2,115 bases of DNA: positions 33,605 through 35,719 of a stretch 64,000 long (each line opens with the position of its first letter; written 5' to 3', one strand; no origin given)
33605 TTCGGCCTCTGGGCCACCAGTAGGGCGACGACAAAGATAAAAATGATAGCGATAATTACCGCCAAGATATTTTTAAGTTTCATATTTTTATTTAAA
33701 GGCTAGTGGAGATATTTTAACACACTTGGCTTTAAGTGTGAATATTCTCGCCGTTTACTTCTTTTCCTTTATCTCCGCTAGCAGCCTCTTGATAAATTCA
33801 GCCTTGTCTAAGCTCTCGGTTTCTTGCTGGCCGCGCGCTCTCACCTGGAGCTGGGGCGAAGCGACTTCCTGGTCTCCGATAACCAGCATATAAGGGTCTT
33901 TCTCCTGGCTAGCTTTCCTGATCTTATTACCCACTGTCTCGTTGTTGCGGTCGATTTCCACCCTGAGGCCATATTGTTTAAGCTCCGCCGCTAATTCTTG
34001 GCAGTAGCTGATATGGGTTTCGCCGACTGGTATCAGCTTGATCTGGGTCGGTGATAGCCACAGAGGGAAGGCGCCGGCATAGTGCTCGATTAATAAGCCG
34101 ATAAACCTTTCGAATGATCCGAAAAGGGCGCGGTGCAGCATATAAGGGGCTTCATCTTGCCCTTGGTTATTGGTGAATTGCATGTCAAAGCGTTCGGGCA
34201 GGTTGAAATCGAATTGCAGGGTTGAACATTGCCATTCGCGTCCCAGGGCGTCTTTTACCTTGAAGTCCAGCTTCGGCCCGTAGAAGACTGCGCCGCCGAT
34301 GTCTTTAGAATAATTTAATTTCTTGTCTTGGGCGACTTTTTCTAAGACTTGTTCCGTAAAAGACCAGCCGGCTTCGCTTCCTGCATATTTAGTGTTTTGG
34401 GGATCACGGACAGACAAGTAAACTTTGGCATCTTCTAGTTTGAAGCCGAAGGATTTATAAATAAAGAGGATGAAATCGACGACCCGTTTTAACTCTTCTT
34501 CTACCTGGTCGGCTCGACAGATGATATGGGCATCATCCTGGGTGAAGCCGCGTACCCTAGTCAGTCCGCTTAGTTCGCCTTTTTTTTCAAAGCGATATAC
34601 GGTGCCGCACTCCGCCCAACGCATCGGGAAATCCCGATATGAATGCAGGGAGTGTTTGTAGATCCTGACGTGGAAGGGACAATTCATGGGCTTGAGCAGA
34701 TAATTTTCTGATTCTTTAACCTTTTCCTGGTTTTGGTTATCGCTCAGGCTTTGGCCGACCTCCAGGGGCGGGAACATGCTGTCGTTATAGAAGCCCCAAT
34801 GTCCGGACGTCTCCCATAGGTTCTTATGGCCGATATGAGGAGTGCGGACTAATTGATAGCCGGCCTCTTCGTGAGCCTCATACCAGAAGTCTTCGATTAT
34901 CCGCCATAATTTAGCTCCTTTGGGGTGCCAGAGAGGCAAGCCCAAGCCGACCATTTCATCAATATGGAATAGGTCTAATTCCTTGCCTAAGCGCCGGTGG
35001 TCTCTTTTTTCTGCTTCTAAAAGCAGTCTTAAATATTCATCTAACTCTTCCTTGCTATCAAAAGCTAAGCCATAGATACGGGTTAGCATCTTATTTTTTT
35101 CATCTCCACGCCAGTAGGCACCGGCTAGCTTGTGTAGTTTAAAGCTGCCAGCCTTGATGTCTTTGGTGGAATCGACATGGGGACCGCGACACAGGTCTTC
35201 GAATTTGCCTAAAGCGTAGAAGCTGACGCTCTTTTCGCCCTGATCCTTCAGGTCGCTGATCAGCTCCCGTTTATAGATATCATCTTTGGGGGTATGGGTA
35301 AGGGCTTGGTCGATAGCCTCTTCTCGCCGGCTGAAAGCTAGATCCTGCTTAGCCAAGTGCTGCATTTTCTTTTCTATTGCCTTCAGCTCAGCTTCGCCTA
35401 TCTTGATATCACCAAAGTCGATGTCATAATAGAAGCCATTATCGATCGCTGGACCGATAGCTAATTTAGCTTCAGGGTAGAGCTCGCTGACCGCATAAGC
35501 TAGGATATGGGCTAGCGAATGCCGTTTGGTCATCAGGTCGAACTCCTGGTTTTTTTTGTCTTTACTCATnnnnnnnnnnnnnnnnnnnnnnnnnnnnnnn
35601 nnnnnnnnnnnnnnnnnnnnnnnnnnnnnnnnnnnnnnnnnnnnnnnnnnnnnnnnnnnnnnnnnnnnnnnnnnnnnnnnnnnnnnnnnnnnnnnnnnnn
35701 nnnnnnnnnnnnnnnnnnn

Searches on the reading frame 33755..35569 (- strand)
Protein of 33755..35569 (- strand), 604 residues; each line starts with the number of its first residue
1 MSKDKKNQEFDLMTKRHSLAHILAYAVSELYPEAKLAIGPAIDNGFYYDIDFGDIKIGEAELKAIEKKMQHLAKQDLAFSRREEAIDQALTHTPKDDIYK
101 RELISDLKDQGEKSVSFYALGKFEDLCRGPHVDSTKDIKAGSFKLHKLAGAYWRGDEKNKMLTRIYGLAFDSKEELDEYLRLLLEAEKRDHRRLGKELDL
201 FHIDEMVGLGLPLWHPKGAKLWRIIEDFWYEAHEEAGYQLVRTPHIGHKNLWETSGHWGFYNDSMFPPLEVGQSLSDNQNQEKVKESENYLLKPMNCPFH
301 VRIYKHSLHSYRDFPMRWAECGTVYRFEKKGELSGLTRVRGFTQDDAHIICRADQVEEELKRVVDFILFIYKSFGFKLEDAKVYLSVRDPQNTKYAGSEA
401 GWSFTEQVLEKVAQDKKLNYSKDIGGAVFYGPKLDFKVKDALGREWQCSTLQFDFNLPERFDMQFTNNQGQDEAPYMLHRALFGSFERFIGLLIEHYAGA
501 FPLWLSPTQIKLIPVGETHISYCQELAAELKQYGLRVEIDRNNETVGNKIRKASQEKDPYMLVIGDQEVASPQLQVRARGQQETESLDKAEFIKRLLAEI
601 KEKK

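Call 9: find_related_loci(query=window:33758-35569:-, collection=genome_contigs, flank=1500)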
Query window:33758-35569:- (604 aa) in genome_contigs; peptide patterns used: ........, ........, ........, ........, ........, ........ (x = any residue, [..] = any of these).
600 stretches matched a pattern (row limit reached: there are more); 597 encode a relative of the query (tblastn E <= 1e-3); the best 80 are kept; 80 distinct loci.
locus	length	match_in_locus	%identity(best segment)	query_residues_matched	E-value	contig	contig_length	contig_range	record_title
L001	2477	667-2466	74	2-601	0e+0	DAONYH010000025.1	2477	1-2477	MAG TPA_asm: bacterium isolate AMR_MDS_4127 NODE_46740_length_2477_cov_21.331544, whole genome shotgun sequence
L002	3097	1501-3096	77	9-539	0e+0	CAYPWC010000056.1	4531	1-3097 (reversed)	MAG TPA_asm: uncultured Gammaproteobacteria bacterium isolate SRP192927_co4_865 genome assembly, contig: NODE_55621_leng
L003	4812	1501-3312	65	1-604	0e+0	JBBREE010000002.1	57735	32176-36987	MAG: Candidatus Moraniibacteriota bacterium isolate Co_metawrap_2488 Cmw_2488_k141_11530211_length_57735_cov_11.0000, wh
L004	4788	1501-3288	62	11-604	0e+0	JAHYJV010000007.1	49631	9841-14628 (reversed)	MAG: Patescibacteria group bacterium isolate KA31 NODE_415_length_49631_cov_182.081347, whole genome shotgun sequence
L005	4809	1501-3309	61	10-599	0e+0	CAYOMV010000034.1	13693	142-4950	MAG TPA_asm: uncultured Gammaproteobacteria bacterium isolate SRP141376_co5_39 genome assembly, contig: NODE_11060_lengt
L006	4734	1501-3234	64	16-601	0e+0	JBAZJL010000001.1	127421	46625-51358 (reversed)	MAG: Candidatus Paceibacterota bacterium isolate SO_2017_LW4_119 scaffold_443_c1_LW137-91_2017, whole genome shotgun seq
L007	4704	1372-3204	58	6-603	0e+0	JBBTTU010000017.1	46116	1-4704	MAG: Patescibacteria group bacterium isolate H51-bin151_1 H51_bin151_1_000000000017, whole genome shotgun sequence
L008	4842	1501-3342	61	3-602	0e+0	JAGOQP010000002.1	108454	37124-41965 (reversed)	MAG: Candidatus Paceibacterota bacterium isolate Go_SlDig_bin_86 Go_SlDig_362_length_108454_cov_9.619679, whole genome s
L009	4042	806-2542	53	11-603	0e+0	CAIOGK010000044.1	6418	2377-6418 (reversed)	Candidatus Falkowbacteria bacterium isolate Loclat_bin-04004 genome assembly, contig: bin-04004:044/137, whole genome sh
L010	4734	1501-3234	52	8-603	0e+0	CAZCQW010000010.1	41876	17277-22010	MAG TPA_asm: uncultured Gammaproteobacteria bacterium isolate SRP285395_co1_539 genome assembly, contig: NODE_1194_lengt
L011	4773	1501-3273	52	1-604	0e+0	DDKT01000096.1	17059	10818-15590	MAG TPA_asm: Patescibacteria group bacterium UBA2591 UBA2591_contig_243, whole genome shotgun sequence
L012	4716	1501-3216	51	16-594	0e+0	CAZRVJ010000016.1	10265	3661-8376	MAG TPA_asm: uncultured Candidatus Saccharibacteria bacterium isolate SRP170004_co1_406 genome assembly, contig: NODE_10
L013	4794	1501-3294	50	4-603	0e+0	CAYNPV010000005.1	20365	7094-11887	MAG TPA_asm: uncultured Gammaproteobacteria bacterium isolate binchicken_co15_175 genome assembly, contig: NODE_1389_len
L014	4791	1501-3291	49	8-604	0e+0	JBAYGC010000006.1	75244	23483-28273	MAG: Patescibacteria group bacterium isolate SO_2016_GW1_116 scaffold00767_OW334_2016, whole genome shotgun sequence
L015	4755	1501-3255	50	1-603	0e+0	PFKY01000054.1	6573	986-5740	MAG: Candidatus Wolfebacteria bacterium CG_4_10_14_0_8_um_filter_39_64 CG_4_10_14_0.8_um_filter_scaffold_10965_c, whole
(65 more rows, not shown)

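Call 21: find_related_loci(query=window:33758-35569:-, collection=metagenome_contigs, flank=1200)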
Query window:33758-35569:- (604 aa) in metagenome_contigs; peptide patterns used: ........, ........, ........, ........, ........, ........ (x = any residue, [..] = any of these).
600 stretches matched a pattern (row limit reached: there are more); 596 encode a relative of the query (tblastn E <= 1e-3); the best 80 are kept; 80 distinct loci.
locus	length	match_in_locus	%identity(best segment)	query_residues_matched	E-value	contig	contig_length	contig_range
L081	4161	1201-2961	65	15-603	0e+0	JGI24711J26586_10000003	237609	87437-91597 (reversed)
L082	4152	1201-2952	64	16-601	0e+0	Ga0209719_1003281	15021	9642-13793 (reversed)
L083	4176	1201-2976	61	11-600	0e+0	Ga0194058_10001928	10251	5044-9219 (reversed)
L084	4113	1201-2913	55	16-603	0e+0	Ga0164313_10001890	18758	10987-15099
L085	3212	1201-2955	51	16-602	0e+0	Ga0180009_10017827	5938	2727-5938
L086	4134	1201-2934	53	5-603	0e+0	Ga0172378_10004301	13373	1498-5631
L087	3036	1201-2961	50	16-603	0e+0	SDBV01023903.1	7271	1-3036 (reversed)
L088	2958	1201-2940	51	14-604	0e+0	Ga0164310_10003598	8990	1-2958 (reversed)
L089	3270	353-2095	51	7-603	0e+0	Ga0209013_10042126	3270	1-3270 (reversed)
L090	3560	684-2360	51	14-596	0e+0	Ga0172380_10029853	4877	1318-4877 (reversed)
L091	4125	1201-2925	50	5-604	0e+0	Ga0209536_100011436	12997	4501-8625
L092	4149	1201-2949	50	8-604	0e+0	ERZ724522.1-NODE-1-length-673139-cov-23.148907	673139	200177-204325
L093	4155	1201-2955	50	1-603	0e+0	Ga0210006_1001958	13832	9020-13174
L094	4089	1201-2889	51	17-603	0e+0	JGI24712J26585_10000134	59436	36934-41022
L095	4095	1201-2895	50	16-604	0e+0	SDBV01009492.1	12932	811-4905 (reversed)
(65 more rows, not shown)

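Call 34: search_protein_families(library=pfam, proteins=[window:33755-35569:-])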
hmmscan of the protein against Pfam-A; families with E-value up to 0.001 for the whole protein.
window:33755-35569:- (604 aa): 3 families
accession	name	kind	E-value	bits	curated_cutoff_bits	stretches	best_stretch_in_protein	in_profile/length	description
PF00587.30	tRNA-synt_2b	-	4.3e-44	151.1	29.3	1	286-497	7-179/179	tRNA synthetase class II core domain (G, H, P, S and T)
PF03129.25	HGTP_anticodon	-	2.4e-20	72.9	21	1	509-598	1-93/94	Anticodon binding domain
PF07973.19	tRNA_SAD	-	2.9e-13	50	24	1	115-166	1-44/44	Threonyl and Alanyl tRNA synthetase second additional domain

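Call 40: find_homologous_proteins(query=window:33758-35569:-, max_evalue=1e-100)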
Query window:33758-35569:- (604 aa): 8000 proteins with E <= 1e-100 among 8000 candidates; the best 120 are listed.
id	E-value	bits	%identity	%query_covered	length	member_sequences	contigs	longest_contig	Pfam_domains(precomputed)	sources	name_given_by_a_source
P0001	0.0e+0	1398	100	100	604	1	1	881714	PF03129.26,PF00587.31,PF07973.20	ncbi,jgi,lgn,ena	ncbi:MAG: threonine--tRNA ligase [Patescibacteria group bacterium]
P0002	0.0e+0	1312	92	100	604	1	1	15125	PF03129.26,PF00587.31,PF07973.20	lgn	-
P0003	0.0e+0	1310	92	100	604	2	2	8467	PF03129.26,PF00587.31,PF07973.20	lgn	-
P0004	0.0e+0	1100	78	99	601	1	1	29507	PF03129.26,PF00587.31,PF07973.20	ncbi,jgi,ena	ncbi:MAG: threonine--tRNA ligase [Patescibacteria group bacterium]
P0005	0.0e+0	1099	77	100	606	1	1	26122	PF03129.26,PF00587.31,PF07973.20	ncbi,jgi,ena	-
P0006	0.0e+0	1099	79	98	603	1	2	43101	PF03129.26,PF00587.31,PF07973.20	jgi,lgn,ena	-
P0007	0.0e+0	1091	78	98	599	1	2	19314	PF03129.26,PF00587.31,PF07973.20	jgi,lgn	-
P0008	0.0e+0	1088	78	99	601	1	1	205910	PF03129.26,PF00587.31,PF07973.20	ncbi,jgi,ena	ncbi:MAG: threonine--tRNA ligase [Patescibacteria group bacterium]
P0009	0.0e+0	1087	76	100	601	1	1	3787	PF03129.26,PF00587.31,PF07973.20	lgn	-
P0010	0.0e+0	1083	77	98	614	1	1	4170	PF03129.26,PF00587.31,PF07973.20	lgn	-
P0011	0.0e+0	1081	77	98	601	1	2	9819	PF03129.26,PF00587.31,PF07973.20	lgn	-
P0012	0.0e+0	1080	77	99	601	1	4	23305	PF03129.26,PF00587.31,PF07973.20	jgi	-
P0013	0.0e+0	1080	77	99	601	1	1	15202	PF03129.26,PF00587.31,PF07973.20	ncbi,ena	-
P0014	0.0e+0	1076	76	99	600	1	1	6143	PF03129.26,PF00587.31,PF07973.20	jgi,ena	-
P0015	0.0e+0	1075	77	98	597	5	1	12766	PF03129.26,PF00587.31,PF07973.20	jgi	-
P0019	0.0e+0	1061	75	100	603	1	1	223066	PF03129.26,PF00587.31,PF07973.20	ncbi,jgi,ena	ncbi:MAG: threonine--tRNA ligase [Patescibacteria group bacterium]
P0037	0.0e+0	1044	74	98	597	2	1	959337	PF03129.26,PF00587.31,PF07973.20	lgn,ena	-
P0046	0.0e+0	1039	74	98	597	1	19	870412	PF03129.26,PF00587.31,PF07973.20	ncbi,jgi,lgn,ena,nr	ncbi:MAG: threonine--tRNA ligase [Patescibacteria group bacterium]|jgi:threonyl-tRNA synthetase|nr:t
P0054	0.0e+0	1035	73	99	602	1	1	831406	PF03129.26,PF00587.31,PF07973.20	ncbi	-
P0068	0.0e+0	1014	74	99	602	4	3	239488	PF03129.26,PF00587.31,PF07973.20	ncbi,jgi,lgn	jgi:threonyl-tRNA synthetase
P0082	1.5e-293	993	70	100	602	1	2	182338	PF03129.26,PF00587.31,PF07973.20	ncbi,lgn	-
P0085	2.6e-292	989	69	100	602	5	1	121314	PF03129.26,PF00587.31,PF07973.20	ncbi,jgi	jgi:threonyl-tRNA synthetase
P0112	1.3e-286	970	69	99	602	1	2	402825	PF03129.26,PF00587.31,PF07973.20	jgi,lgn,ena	jgi:threonyl-tRNA synthetase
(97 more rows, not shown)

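Call 41: find_encoding_contigs(protein=P0002, flank=10000, max_places=2)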
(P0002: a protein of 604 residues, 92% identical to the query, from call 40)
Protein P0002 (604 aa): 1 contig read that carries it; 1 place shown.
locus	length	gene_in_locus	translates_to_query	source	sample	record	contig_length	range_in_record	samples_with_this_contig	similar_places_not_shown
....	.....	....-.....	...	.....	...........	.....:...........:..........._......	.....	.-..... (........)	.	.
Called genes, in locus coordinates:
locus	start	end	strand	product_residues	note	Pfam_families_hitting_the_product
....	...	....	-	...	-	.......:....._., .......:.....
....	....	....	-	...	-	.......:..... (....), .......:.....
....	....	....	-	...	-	-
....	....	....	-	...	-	-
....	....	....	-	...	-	-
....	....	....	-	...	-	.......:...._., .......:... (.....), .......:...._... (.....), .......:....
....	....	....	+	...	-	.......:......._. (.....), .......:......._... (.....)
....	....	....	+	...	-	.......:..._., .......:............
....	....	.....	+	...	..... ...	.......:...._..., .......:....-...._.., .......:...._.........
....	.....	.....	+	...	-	-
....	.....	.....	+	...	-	-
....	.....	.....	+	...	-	-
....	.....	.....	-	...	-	-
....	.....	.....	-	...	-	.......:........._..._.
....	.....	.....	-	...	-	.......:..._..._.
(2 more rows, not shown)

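Call 42: find_encoding_contigs(protein=P0004, flank=10000, max_places=2)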
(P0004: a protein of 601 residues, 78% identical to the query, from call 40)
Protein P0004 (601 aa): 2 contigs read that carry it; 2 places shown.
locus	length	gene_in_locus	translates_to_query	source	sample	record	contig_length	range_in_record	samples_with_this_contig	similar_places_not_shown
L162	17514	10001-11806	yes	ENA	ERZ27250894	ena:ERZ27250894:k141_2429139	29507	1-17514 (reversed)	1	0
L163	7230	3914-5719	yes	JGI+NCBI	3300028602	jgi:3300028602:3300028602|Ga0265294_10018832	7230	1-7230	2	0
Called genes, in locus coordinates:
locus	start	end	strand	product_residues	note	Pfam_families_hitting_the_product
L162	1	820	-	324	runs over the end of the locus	PF02388:FemAB, PF13480:Acetyltransf_6, PF02388:FemAB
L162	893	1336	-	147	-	PF07963:N_methyl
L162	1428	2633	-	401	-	PF28597:T2SSF_N, PF00482:T2SSF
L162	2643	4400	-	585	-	PF13401:AAA_22 (faint), PF05157:MshEN, PF00437:T2SSE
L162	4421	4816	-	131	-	-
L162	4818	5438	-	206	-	-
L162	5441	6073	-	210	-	-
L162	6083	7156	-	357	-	PF11104:PilM_2, PF06723:MreB_Mbl (faint), PF14450:FtsA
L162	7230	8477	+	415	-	-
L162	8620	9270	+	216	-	PF18912:DZR_2 (weak), PF00156:Pribosyltran (weak)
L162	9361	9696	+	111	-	-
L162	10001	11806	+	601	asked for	PF07973:tRNA_SAD, PF00587:tRNA-synt_2b, PF03129:HGTP_anticodon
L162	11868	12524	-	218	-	PF13529:Peptidase_C39_2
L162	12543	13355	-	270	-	PF00497:SBP_bac_3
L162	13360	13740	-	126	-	-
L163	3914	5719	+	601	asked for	PF07973:tRNA_SAD, PF00587:tRNA-synt_2b, PF03129:HGTP_anticodon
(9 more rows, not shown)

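Call 43: find_encoding_contigs(protein=P0008, flank=10000, max_places=2)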
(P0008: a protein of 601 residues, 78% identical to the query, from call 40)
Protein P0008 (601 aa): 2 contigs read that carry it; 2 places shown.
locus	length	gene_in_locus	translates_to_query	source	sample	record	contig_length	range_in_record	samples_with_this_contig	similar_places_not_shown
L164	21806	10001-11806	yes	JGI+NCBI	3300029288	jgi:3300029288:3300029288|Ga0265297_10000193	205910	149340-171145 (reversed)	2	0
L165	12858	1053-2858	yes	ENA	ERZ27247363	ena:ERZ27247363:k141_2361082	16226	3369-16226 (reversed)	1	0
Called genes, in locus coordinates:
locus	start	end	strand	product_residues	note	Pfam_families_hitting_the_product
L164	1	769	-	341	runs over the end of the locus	PF02388:FemAB, PF13480:Acetyltransf_6, PF02388:FemAB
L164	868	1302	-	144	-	PF07963:N_methyl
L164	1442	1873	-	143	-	PF07963:N_methyl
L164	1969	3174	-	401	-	PF28597:T2SSF_N, PF00482:T2SSF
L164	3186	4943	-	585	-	PF05157:MshEN, PF00437:T2SSE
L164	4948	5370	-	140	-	-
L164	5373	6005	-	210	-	-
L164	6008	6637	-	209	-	-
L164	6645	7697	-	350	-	PF11104:PilM_2, PF08841:DDR (faint), PF06723:MreB_Mbl (faint), PF14450:FtsA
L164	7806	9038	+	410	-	-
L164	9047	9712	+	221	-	PF18912:DZR_2 (weak), PF00156:Pribosyltran (weak)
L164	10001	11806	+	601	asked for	PF07973:tRNA_SAD, PF00587:tRNA-synt_2b, PF03129:HGTP_anticodon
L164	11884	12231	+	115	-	-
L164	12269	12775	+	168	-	-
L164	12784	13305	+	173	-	-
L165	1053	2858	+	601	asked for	PF07973:tRNA_SAD, PF00587:tRNA-synt_2b, PF03129:HGTP_anticodon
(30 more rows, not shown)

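Call 44: find_encoding_contigs(protein=P0019, flank=10000, max_places=2)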
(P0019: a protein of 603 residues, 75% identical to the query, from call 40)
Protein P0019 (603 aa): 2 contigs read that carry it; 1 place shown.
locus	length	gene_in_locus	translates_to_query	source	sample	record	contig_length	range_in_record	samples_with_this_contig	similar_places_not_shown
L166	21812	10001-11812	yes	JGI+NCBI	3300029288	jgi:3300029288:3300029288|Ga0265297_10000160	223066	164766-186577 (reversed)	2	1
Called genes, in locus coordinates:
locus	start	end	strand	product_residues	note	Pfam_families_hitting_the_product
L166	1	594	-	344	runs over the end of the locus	PF02388:FemAB, PF13480:Acetyltransf_6, PF02388:FemAB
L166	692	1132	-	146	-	PF07963:N_methyl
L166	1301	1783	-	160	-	PF07963:N_methyl (weak)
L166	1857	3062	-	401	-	PF28597:T2SSF_N, PF00482:T2SSF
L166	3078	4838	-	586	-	PF05157:MshEN, PF00437:T2SSE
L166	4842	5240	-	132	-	-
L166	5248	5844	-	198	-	-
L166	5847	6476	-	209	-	-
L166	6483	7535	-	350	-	PF11104:PilM_2, PF08841:DDR (faint), PF06723:MreB_Mbl (faint), PF14450:FtsA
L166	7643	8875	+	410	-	PF26550:Tricorn_2nd (faint)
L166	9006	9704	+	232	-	PF18912:DZR_2 (weak), PF00156:Pribosyltran (weak)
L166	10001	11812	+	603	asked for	PF07973:tRNA_SAD, PF00587:tRNA-synt_2b, PF03129:HGTP_anticodon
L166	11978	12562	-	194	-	PF01928:CYTH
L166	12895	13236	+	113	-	-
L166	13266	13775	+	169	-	-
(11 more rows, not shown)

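Call 45: find_encoding_contigs(protein=P0037, flank=10000, max_places=1)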
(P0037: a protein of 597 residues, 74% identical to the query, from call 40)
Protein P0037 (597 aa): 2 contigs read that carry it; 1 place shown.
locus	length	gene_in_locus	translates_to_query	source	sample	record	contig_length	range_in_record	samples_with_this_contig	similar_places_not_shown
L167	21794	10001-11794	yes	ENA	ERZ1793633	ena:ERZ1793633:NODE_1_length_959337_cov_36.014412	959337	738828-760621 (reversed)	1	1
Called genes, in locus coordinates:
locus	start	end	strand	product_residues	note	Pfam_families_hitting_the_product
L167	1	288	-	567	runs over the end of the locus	PF00664:ABC_membrane (weak)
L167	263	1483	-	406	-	PF00078:RVT_1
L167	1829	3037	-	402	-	PF00482:T2SSF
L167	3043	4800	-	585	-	PF05157:MshEN (weak), PF00437:T2SSE, PF13401:AAA_22 (faint)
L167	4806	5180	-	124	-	-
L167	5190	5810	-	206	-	-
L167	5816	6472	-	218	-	-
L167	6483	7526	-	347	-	PF11104:PilM_2, PF08841:DDR (faint), PF06723:MreB_Mbl (faint), PF14450:FtsA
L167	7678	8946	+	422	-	-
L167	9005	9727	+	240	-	PF18912:DZR_2 (weak)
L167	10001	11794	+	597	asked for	PF07973:tRNA_SAD, PF00587:tRNA-synt_2b, PF03129:HGTP_anticodon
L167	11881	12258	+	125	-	-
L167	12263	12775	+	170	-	-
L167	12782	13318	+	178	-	-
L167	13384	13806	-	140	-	-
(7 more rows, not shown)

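Call 46: find_encoding_contigs(protein=P0054, flank=10000, max_places=1)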
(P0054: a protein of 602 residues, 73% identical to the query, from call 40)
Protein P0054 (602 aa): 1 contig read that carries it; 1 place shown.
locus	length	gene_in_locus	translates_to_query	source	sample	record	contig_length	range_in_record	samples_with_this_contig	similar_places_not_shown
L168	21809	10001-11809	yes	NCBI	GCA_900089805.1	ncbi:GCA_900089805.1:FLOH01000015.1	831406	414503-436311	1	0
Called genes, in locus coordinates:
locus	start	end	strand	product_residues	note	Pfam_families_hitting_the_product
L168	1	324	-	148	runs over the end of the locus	PF07963:N_methyl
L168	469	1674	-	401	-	PF28597:T2SSF_N, PF00482:T2SSF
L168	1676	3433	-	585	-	PF05157:MshEN, PF00437:T2SSE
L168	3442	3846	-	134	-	-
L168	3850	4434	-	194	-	-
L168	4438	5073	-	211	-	-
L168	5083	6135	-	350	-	PF11104:PilM_2, PF06723:MreB_Mbl (faint), PF14450:FtsA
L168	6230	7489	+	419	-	-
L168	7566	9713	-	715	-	PF00535:Glycos_transf_2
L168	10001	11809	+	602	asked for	PF07973:tRNA_SAD, PF00587:tRNA-synt_2b, PF03129:HGTP_anticodon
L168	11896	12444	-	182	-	PF06445:GyrI-like (weak)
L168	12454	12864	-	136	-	-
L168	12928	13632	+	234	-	PF04087:DUF389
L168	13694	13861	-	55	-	-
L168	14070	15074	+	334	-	PF02786:CPSase_L_D2 (weak), PF02655:ATP-grasp_3 (faint), PF07478:Dala_Dala_lig_C, PF08443:RimK (weak)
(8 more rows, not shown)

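Call 47: find_encoding_contigs(protein=P0068, flank=10000, max_places=1)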
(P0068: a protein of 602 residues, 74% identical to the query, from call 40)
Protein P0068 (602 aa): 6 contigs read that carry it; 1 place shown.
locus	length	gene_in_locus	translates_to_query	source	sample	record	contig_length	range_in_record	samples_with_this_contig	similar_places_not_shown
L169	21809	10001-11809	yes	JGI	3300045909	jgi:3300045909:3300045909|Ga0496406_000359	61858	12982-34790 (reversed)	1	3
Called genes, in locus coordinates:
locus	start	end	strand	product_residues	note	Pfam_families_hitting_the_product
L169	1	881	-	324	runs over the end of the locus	PF02388:FemAB, PF13480:Acetyltransf_6, PF02388:FemAB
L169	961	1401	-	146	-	PF07963:N_methyl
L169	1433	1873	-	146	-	PF07963:N_methyl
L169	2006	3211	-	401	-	PF28597:T2SSF_N, PF00482:T2SSF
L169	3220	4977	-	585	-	PF05157:MshEN (weak), PF00437:T2SSE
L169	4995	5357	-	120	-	-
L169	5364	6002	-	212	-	-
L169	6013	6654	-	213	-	-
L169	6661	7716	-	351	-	PF11104:PilM_2, PF06723:MreB_Mbl (faint), PF14450:FtsA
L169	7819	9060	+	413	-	-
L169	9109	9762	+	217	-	PF00156:Pribosyltran (weak)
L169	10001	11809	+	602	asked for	PF07973:tRNA_SAD, PF00587:tRNA-synt_2b, PF03129:HGTP_anticodon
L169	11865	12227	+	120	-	-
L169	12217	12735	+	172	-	-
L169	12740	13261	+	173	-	-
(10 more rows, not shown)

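Call 48: find_encoding_contigs(protein=P0082, flank=10000, max_places=1)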
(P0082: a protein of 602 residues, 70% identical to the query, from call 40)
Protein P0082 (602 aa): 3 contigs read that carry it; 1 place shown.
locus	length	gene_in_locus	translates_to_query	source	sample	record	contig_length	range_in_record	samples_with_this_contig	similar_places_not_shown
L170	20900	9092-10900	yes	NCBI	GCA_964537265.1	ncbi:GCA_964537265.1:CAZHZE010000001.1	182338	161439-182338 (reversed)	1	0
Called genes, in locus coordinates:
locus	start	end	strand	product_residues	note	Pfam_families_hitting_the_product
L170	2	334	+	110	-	?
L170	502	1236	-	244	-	PF07826:IMP_cyclohyd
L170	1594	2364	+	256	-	PF00142:Fer4_NifH, PF01656:CbiA, PF02374:ArsA_ATPase, PF06564:CBP_BcsQ, PF09140:MipZ (faint), PF10609:ParA (weak), PF13614:AAA_31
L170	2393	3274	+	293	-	PF02195:ParB_N, PF17762:HTH_ParB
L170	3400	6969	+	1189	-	PF02811:PHP, PF07733:DNA_pol3_alpha, PF12836:HHH_3 (faint), PF17657:DNA_pol3_finger, PF14579:HHH_6, PF01336:tRNA_anti-codon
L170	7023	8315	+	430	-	-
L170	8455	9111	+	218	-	PF13302:Acetyltransf_3, PF13420:Acetyltransf_4, PF00583:Acetyltransf_1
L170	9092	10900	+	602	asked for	PF07973:tRNA_SAD, PF00587:tRNA-synt_2b, PF03129:HGTP_anticodon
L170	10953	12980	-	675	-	PF02518:HATPase_c, PF00204:DNA_gyraseB, PF01751:Toprim, PF00986:DNA_gyraseB_C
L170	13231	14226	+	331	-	-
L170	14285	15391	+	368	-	PF01098:FTSW_RODA_SPOVE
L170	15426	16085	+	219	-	PF01386:Ribosomal_L25p, PF14693:Ribosomal_TL5_C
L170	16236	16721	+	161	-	PF07963:N_methyl (weak)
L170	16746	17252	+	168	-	-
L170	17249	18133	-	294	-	PF17827:PrmC_N, PF06325:PrmA (weak), PF13847:Methyltransf_31 (weak)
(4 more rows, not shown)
